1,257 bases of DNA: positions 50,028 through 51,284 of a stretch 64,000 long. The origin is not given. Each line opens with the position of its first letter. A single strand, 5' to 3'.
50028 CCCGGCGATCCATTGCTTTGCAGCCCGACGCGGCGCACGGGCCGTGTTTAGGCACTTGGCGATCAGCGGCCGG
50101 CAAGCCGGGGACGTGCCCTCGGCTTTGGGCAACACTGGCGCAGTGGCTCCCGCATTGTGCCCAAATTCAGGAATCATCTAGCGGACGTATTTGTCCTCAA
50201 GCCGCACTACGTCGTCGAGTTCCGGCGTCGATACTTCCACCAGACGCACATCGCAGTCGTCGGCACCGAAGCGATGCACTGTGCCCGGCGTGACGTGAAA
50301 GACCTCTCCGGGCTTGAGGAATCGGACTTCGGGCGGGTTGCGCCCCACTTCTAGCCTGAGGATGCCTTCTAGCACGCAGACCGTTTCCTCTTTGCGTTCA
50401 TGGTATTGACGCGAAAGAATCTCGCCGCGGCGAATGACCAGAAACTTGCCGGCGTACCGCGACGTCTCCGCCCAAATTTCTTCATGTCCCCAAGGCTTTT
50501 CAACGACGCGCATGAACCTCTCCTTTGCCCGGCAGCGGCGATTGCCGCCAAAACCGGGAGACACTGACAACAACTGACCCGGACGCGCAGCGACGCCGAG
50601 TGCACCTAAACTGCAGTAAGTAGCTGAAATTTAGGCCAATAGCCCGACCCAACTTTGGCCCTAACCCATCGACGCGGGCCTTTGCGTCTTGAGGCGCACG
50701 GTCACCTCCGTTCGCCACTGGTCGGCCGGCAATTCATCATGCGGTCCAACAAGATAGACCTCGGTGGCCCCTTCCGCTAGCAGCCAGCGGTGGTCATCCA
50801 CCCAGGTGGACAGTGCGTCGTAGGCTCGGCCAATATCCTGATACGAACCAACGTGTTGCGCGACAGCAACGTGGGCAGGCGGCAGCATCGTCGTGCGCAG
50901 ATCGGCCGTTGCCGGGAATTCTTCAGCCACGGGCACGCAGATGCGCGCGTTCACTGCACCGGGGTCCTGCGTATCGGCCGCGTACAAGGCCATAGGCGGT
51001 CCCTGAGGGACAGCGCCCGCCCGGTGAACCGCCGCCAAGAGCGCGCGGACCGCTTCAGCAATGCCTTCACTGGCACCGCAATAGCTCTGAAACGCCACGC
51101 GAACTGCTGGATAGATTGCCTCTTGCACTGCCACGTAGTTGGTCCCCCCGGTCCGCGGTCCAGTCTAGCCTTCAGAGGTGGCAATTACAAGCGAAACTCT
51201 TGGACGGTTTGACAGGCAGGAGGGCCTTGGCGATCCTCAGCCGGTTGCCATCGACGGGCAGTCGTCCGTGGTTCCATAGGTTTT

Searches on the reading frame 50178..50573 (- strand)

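Call 73: search_protein_families(library=pfam, proteins=[window:50178-50573:-], max_evalue=0.001)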
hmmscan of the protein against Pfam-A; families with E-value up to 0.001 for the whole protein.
window:50178-50573:- (131 aa): 3 families
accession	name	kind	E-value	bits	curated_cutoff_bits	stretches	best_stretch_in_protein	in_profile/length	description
PF01050.24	MannoseP_isomer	-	3.6e-09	37.3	23.6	1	18-127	6-116/116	Mannose-6-phosphate isomerase C-terminal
PF07883.17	Cupin_2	-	9.1e-09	35.4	27.2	1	48-106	6-60/70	Cupin domain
PF07385.18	Lyx_isomer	-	1.1e-05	25.2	20.8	0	85-118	157-190/222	D-lyxose isomerase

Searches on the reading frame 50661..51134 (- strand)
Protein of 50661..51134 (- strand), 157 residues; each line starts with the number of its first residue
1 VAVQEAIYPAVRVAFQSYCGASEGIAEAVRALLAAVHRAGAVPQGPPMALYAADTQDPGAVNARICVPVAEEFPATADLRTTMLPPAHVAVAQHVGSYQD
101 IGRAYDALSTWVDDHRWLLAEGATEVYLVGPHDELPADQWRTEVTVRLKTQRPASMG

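Call 73: search_protein_families(library=pfam, proteins=[window:50661-51134:-], max_evalue=0.001)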
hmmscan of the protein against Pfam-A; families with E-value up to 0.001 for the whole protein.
window:50661-51134:- (157 aa): 1 family
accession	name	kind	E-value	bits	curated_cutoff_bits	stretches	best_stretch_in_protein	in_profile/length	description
PF06445.20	GyrI-like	-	3.1e-15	57.2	26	1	9-149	9-155/155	GyrI-like small molecule binding domain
